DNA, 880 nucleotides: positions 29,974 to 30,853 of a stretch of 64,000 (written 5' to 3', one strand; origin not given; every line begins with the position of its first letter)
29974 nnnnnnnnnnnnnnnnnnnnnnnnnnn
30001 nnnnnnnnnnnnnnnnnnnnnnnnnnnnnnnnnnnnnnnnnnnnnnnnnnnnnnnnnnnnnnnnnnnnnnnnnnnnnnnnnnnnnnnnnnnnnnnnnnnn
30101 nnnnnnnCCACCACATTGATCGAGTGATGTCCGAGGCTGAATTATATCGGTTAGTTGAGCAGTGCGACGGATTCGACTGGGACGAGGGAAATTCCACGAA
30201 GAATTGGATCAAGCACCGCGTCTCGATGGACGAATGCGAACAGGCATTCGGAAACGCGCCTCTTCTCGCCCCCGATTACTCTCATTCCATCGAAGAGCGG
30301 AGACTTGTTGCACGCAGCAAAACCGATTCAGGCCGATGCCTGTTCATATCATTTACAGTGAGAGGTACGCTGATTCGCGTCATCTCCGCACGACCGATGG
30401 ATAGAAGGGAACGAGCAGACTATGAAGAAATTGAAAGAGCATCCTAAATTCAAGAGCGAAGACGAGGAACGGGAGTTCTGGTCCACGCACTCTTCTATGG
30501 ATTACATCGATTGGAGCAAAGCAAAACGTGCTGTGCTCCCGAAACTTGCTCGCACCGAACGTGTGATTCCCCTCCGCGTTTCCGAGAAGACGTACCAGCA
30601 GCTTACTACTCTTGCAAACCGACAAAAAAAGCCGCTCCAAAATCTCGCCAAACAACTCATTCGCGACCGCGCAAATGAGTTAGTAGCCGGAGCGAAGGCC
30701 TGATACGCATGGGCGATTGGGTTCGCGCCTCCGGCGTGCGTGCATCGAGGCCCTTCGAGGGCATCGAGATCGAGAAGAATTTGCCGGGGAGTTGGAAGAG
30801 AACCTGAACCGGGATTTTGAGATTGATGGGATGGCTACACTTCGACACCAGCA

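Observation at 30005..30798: BrnT/BrnA cassette inserted with a 94-bp duplication of the epimerase 3' end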

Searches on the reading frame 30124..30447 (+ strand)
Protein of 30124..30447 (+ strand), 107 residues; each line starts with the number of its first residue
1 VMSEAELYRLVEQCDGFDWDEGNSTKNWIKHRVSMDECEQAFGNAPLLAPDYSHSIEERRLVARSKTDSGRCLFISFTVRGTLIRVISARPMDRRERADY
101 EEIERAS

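Call 4: search_protein_families(library=pfam, proteins=[window:30124-30447:+], max_evalue=0.01)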
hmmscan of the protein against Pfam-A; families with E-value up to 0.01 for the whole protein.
window:30124-30447:+ (107 aa): 1 family
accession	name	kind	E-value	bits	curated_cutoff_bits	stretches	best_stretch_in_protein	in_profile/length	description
PF04365.19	BrnT_toxin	-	8.6e-20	71.3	34.5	1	19-96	1-77/77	Ribonuclease toxin, BrnT, of type II toxin-antitoxin system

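Call 13: find_encoding_contigs(protein=window:30124-30447:+, flank=10000, max_places=10)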
Protein window:30124-30447:+ (107 aa): no gene with exactly this product is on record in the collection.

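Call 39: find_homologous_proteins(query=window:30127-30447:+, max_evalue=1e-10)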
Query window:30127-30447:+ (106 aa): 176 proteins with E <= 1e-10 among 178 candidates; the best 120 are listed.
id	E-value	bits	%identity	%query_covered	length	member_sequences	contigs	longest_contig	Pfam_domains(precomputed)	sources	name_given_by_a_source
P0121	3.8e-65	234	100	100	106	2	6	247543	PF04365.20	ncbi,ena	-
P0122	1.5e-33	133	66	92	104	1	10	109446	PF04365.20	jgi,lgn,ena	jgi:uncharacterized protein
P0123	1.3e-31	127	62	91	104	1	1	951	PF04365.20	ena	-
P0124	8.8e-29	118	63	93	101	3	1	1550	PF04365.20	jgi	-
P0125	2.4e-28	116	55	92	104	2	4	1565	PF04365.20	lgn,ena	-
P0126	4.8e-28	115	61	86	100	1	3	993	PF04365.20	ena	-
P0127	1.5e-27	114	61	88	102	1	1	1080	PF04365.20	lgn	-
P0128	2.4e-27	113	61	88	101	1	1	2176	PF04365.20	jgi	jgi:uncharacterized DUF497 family protein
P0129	2.8e-27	113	61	87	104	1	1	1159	PF04365.20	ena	-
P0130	3.4e-27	112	59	90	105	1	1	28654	PF04365.20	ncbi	ncbi:MAG: BrnT family toxin [Pseudomonadota bacterium]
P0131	5.7e-27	112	59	89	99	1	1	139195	PF04365.20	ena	-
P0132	6.0e-27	112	58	89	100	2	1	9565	PF04365.20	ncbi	-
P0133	6.0e-27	112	61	88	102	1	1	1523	PF04365.20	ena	-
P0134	6.7e-27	111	60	87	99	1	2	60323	PF04365.20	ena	-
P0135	9.3e-27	111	60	87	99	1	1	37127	PF04365.20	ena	-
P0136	1.2e-26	111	53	80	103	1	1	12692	PF04365.20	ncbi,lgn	-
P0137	1.3e-26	110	56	94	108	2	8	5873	PF04365.20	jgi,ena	jgi:uncharacterized DUF497 family protein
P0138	1.6e-26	110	58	89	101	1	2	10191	PF04365.20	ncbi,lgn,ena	-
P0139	1.7e-26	110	58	92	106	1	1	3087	PF04365.20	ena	-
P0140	2.0e-26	110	59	87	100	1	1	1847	PF04365.20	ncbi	-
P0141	2.3e-26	110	56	89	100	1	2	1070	PF04365.20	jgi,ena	-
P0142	2.7e-26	110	63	83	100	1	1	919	PF04365.20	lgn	-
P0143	3.0e-26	109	61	88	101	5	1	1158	PF04365.20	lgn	-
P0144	3.4e-26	109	57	87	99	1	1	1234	PF04365.20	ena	-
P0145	4.1e-26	109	59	87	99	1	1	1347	PF04365.20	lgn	-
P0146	4.3e-26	109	57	89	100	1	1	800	PF04365.20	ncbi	-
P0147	5.4e-26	109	62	84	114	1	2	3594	PF04365.20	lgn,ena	-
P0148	6.9e-26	108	58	87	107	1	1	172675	PF04365.20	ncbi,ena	-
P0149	7.7e-26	108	57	91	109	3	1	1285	PF04365.20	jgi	jgi:uncharacterized protein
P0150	1.0e-25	108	59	88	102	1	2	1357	PF04365.20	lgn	-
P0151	1.9e-25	107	56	89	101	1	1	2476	PF04365.20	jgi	jgi:uncharacterized DUF497 family protein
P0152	2.5e-25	106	57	95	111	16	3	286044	PF04365.20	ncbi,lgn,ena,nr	ncbi:MAG: BrnT family toxin [Gemmatimonadetes bacterium]|nr:BrnT family toxin [Gemmatimonadota bacte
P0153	2.6e-25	106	59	86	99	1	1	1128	PF04365.20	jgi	jgi:uncharacterized DUF497 family protein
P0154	3.3e-25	106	56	92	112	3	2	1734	PF04365.20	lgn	-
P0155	3.7e-25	106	57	87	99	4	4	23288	PF04365.20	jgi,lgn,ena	-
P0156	4.5e-25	106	56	91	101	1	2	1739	PF04365.20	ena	-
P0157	4.6e-25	106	60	84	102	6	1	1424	PF04365.20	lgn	-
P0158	5.1e-25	105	60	83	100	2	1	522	PF04365.20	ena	-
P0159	6.0e-25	105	58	85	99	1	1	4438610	PF04365.20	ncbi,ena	-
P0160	7.3e-25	105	52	96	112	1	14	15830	PF04365.20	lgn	-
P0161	1.1e-24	104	53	88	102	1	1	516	PF04365.20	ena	-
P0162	1.2e-24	104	59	87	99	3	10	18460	PF04365.20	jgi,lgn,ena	-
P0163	1.5e-24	104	55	89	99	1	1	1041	PF04365.20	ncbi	-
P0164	1.9e-24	104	62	83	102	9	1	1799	PF04365.20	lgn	-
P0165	2.5e-24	103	58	85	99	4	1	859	PF04365.20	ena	-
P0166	2.6e-24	103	55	89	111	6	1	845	PF04365.20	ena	-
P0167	2.8e-24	103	55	87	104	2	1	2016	PF04365.20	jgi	jgi:uncharacterized DUF497 family protein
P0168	3.1e-24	103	58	87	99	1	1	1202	PF04365.20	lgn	-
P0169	4.2e-24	102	60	82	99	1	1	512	PF04365.20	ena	-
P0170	4.3e-24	102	57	83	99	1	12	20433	PF04365.20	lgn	-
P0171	5.5e-24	102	55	88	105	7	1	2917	PF04365.20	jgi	jgi:hypothetical protein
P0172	7.5e-24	102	55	89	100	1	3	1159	PF04365.20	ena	-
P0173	9.5e-24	101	57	87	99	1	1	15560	PF04365.20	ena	-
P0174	1.1e-23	101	59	86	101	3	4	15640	PF04365.20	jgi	jgi:uncharacterized DUF497 family protein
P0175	1.2e-23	101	56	91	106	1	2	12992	PF04365.20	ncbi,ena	-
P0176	1.3e-23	101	56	91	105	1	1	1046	PF04365.20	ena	-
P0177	1.7e-23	100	56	90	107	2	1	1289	PF04365.20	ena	-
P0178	1.9e-23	100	56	91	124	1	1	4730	PF04365.20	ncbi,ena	-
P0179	3.1e-23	100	53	88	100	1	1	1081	PF04365.20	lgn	-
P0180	4.7e-23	99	54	89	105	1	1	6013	PF04365.20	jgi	jgi:uncharacterized DUF497 family protein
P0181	5.3e-23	99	54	89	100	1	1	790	PF04365.20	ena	-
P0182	7.3e-23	99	58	85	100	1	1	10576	PF04365.20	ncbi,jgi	ncbi:MAG TPA: BrnT family toxin [Reyranella sp.]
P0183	9.4e-23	98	54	84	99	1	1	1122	PF04365.20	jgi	jgi:hypothetical protein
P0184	1.7e-22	97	58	82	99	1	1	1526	PF04365.20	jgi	jgi:hypothetical protein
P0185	1.8e-22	97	59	87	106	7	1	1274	PF04365.20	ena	-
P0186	3.0e-22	97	62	83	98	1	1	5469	PF04365.20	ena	-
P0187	3.3e-22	96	56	87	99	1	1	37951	PF04365.20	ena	-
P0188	4.6e-22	96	54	87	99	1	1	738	PF04365.20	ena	-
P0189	4.7e-22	96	57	90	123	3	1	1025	PF04365.20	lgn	-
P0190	5.6e-22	96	51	93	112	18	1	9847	PF04365.20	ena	-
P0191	7.9e-22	95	54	88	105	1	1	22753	PF04365.20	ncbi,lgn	ncbi:MAG: BrnT family toxin [Terracidiphilus sp.]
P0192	8.6e-22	95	55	81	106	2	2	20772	PF04365.20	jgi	jgi:uncharacterized DUF497 family protein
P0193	8.8e-22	95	51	95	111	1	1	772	PF04365.20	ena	-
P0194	8.9e-22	95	57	90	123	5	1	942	PF04365.20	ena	-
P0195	1.0e-21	95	56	87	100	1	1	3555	PF04365.20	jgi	-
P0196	1.0e-21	95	54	94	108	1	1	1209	PF04365.20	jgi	jgi:hypothetical protein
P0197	1.7e-21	94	55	86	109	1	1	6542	PF04365.20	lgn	-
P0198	1.7e-21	94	58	92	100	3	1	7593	PF04365.20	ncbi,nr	ncbi:BrnT family toxin [Rhodopseudomonas palustris]|nr:BrnT family toxin [Rhodopseudomonas palustris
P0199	1.8e-21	94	61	82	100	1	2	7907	PF04365.20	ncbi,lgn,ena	-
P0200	3.0e-21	93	44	96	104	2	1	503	PF04365.20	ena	-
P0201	5.5e-21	92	59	75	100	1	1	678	PF04365.20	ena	-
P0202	5.9e-21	92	50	93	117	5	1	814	PF04365.20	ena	-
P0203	5.9e-21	92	54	83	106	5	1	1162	PF04365.20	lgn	-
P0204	6.9e-21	92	52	97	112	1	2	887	PF04365.20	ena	-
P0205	7.2e-21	92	57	85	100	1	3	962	PF04365.20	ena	-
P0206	7.8e-21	92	61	82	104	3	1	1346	PF04365.20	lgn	-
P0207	1.0e-20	92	60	82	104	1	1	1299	PF04365.20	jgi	jgi:uncharacterized protein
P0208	1.1e-20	91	49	94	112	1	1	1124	PF04365.20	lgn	-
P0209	1.2e-20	91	57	87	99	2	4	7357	PF04365.20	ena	-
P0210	1.2e-20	91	51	87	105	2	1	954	PF04365.20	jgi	jgi:uncharacterized DUF497 family protein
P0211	1.2e-20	91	62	82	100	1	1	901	PF04365.20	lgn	-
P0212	1.2e-20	91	56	85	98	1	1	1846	PF04365.20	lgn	-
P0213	1.4e-20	91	57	90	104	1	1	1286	PF04365.20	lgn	-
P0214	1.5e-20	91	57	85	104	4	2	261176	PF04365.20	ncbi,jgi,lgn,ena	-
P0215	2.0e-20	91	56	85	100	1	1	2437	PF04365.20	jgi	jgi:uncharacterized DUF497 family protein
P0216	2.1e-20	91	48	93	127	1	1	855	PF04365.20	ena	-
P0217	2.2e-20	91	48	93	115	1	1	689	PF04365.20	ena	-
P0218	2.5e-20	90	54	84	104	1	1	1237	PF04365.20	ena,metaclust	metaclust:\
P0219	2.8e-20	90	52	87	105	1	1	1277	PF04365.20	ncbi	-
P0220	3.0e-20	90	57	85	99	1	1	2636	PF04365.20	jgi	jgi:uncharacterized DUF497 family protein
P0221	3.5e-20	90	52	86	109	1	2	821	PF04365.20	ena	-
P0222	4.2e-20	90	56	82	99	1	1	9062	PF04365.20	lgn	-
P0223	4.4e-20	90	60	82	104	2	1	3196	PF04365.20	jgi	-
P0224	4.5e-20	90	51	81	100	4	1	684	PF04365.20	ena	-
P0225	4.9e-20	89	52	84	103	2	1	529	PF04365.20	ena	-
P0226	5.2e-20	89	56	85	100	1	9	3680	PF04365.20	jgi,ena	jgi:uncharacterized DUF497 family protein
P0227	5.3e-20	89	59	86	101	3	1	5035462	PF04365.20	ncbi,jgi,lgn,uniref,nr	ncbi:BrnT family toxin [Mesorhizobium koreense]|jgi:uncharacterized DUF497 family protein|uniref:Brn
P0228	5.3e-20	89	59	86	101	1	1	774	PF04365.20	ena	-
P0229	6.1e-20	89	46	96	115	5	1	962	PF04365.20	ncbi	-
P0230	6.2e-20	89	49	95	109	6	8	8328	PF04365.20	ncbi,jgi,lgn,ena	-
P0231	6.8e-20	89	51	91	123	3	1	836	PF04365.20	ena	-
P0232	7.5e-20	89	53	82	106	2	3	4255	PF04365.20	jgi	jgi:hypothetical protein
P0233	8.1e-20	89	62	84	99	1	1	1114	PF04365.20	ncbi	-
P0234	9.0e-20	89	61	81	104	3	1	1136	PF04365.20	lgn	-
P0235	9.3e-20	89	58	85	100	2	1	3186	PF04365.20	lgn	-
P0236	9.7e-20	88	56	85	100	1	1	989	PF04365.20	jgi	jgi:uncharacterized protein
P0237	1.0e-19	88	56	85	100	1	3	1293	PF04365.20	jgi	jgi:uncharacterized protein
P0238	1.0e-19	88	55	85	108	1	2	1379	PF04365.20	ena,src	-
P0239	1.0e-19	88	50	92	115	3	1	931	PF04365.20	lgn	-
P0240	1.1e-19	88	57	87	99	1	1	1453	PF04365.20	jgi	jgi:uncharacterized protein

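Call 40: find_encoding_contigs(protein=P0121, flank=6000, max_places=10)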
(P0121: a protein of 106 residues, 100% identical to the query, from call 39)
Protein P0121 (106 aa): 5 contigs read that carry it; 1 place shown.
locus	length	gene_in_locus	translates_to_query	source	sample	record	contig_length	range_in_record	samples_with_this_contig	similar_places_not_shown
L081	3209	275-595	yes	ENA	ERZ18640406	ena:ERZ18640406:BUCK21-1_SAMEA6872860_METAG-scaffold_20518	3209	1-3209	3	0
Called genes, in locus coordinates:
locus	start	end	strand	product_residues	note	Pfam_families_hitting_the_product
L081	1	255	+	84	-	?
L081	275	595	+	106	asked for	PF04365:BrnT_toxin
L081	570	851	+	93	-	PF12441:CopG_antitoxin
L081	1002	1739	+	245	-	PF10544:T5orf172, PF13455:MUG113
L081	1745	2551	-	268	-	PF11185:DUF2971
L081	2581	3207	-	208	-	?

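Call 41: find_encoding_contigs(protein=P0122, flank=4000, max_places=10)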
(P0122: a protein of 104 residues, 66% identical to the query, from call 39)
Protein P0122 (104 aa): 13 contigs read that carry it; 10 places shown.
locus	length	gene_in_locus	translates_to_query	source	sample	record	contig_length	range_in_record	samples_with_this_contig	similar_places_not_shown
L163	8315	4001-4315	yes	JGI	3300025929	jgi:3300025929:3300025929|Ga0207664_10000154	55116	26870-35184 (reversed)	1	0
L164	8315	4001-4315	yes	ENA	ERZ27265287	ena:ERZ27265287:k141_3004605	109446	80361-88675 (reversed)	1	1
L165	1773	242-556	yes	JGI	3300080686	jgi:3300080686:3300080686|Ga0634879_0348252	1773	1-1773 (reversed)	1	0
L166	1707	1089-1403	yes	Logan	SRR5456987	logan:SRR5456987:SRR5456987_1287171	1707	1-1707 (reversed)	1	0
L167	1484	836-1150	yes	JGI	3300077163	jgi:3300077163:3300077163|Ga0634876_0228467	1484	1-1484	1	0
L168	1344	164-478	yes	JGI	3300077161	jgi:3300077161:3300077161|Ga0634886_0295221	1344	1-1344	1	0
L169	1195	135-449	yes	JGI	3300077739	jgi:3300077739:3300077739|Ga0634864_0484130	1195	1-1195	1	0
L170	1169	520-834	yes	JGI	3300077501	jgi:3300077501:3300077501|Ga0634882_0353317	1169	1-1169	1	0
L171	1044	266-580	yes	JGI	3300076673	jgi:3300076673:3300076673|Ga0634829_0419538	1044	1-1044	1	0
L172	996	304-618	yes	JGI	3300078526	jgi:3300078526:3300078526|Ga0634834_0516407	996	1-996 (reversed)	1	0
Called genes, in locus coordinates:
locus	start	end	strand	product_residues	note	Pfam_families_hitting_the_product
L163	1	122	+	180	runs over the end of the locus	-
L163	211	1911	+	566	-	PF01590:GAF, PF13185:GAF_2, PF13492:GAF_3, PF00512:HisKA, PF02518:HATPase_c, PF00072:Response_reg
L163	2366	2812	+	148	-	PF01844:HNH, PF13395:HNH_4, PF14279:HNH_5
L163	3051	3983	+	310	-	PF01694:Rhomboid, PF20216:DUF6576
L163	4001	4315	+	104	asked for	PF04365:BrnT_toxin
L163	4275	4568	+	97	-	PF12441:CopG_antitoxin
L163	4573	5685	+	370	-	PF04551:GcpE, PF26540:GcpE_C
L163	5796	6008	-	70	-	-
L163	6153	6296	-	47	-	-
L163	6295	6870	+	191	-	PF00583:Acetyltransf_1, PF13508:Acetyltransf_7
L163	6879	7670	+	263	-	PF00378:ECH_1, PF16113:ECH_2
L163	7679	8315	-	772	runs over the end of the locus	PF08448:PAS_4, PF00989:PAS (weak), PF13188:PAS_8 (weak), PF13426:PAS_9 (weak), PF08447:PAS_3, PF00512:HisKA, PF02518:HATPase_c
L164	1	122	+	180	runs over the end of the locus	-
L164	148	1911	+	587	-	PF01590:GAF, PF13185:GAF_2, PF13492:GAF_3, PF00512:HisKA, PF02518:HATPase_c, PF00072:Response_reg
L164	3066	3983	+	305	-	PF01694:Rhomboid, PF20216:DUF6576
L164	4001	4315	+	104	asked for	PF04365:BrnT_toxin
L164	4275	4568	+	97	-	PF12441:CopG_antitoxin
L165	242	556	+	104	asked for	PF04365:BrnT_toxin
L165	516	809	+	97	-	PF12441:CopG_antitoxin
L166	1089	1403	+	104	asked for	PF04365:BrnT_toxin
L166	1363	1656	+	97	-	PF12441:CopG_antitoxin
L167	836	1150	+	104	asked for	PF04365:BrnT_toxin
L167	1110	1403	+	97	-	PF12441:CopG_antitoxin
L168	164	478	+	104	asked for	PF04365:BrnT_toxin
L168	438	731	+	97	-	PF12441:CopG_antitoxin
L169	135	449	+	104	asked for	PF04365:BrnT_toxin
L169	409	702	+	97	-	PF12441:CopG_antitoxin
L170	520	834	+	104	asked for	PF04365:BrnT_toxin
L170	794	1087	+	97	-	PF12441:CopG_antitoxin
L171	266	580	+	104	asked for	PF04365:BrnT_toxin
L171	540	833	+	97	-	PF12441:CopG_antitoxin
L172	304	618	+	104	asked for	PF04365:BrnT_toxin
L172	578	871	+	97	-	PF12441:CopG_antitoxin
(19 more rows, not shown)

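Call 56: search_protein_families(library=padloc, proteins=[window:30127-30447:+], max_evalue=0.001)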
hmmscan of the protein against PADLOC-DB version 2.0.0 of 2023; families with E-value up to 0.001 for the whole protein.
window:30127-30447:+ (106 aa): 0 families

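Call 68: search_solved_structures(query=window:30127-30447:+, max_evalue=0.01, show_alignments=1)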
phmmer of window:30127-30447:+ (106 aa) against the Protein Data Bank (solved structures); distinct sequences matched with E-value up to 0.01: 1.
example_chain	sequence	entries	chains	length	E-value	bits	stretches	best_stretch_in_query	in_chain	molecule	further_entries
7vd7_A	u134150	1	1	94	0.0044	20.4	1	16-100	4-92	toxin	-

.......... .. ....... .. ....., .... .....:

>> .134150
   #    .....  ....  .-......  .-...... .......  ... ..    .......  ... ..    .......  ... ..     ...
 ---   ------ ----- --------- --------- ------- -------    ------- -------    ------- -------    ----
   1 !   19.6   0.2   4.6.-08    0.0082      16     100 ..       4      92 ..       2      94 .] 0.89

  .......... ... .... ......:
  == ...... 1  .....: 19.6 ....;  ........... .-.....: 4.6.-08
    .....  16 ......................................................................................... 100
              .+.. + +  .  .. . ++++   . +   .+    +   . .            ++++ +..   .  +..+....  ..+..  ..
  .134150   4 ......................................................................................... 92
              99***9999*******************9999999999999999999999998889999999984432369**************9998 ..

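Call 70: search_protein_families(library=pfam, proteins=[L174:596-1153:+, L174:1262-1705:+], max_evalue=0.001)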
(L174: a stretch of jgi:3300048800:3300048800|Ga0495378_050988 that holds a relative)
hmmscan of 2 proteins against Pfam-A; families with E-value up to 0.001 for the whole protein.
L174:596-1153:+ (185 aa): 1 family
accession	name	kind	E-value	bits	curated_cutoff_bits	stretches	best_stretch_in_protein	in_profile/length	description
PF05685.18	Uma2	-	1.6e-41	142.1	27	1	12-180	2-172/172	Putative restriction endonuclease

L174:1262-1705:+ (147 aa): 0 families

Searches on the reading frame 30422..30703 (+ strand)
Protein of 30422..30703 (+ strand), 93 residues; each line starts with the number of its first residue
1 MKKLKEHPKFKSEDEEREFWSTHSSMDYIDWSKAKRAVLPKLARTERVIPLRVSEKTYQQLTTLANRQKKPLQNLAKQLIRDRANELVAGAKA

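Call 4: search_protein_families(library=pfam, proteins=[window:30422-30703:+], max_evalue=0.01)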
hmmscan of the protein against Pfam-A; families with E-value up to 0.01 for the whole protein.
window:30422-30703:+ (93 aa): 1 family
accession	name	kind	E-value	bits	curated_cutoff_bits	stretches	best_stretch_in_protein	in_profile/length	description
PF12441.14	CopG_antitoxin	-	2.1e-18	67.3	28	1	5-82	1-78/79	CopG antitoxin of type II toxin-antitoxin system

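Call 14: find_encoding_contigs(protein=window:30422-30703:+, flank=10000, max_places=10)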
Protein window:30422-30703:+ (93 aa): 6 contigs read that carry it; 1 place shown.
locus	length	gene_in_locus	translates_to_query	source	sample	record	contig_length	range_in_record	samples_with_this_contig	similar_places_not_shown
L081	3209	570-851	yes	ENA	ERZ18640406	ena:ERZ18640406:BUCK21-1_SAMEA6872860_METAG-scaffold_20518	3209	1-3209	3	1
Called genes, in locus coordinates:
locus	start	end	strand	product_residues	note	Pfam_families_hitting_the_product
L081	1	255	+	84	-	?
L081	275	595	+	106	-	PF04365:BrnT_toxin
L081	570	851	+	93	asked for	PF12441:CopG_antitoxin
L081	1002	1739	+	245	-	PF10544:T5orf172, PF13455:MUG113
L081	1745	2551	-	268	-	PF11185:DUF2971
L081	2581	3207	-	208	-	?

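Call 56: search_protein_families(library=padloc, proteins=[window:30422-30703:+], max_evalue=0.001)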
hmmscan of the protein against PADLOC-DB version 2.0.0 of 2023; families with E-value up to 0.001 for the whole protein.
window:30422-30703:+ (93 aa): 0 families

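Call 69: search_solved_structures(query=window:30422-30703:+, max_evalue=0.1)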
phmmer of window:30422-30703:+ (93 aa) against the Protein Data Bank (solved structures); distinct sequences matched with E-value up to 0.1: 0.
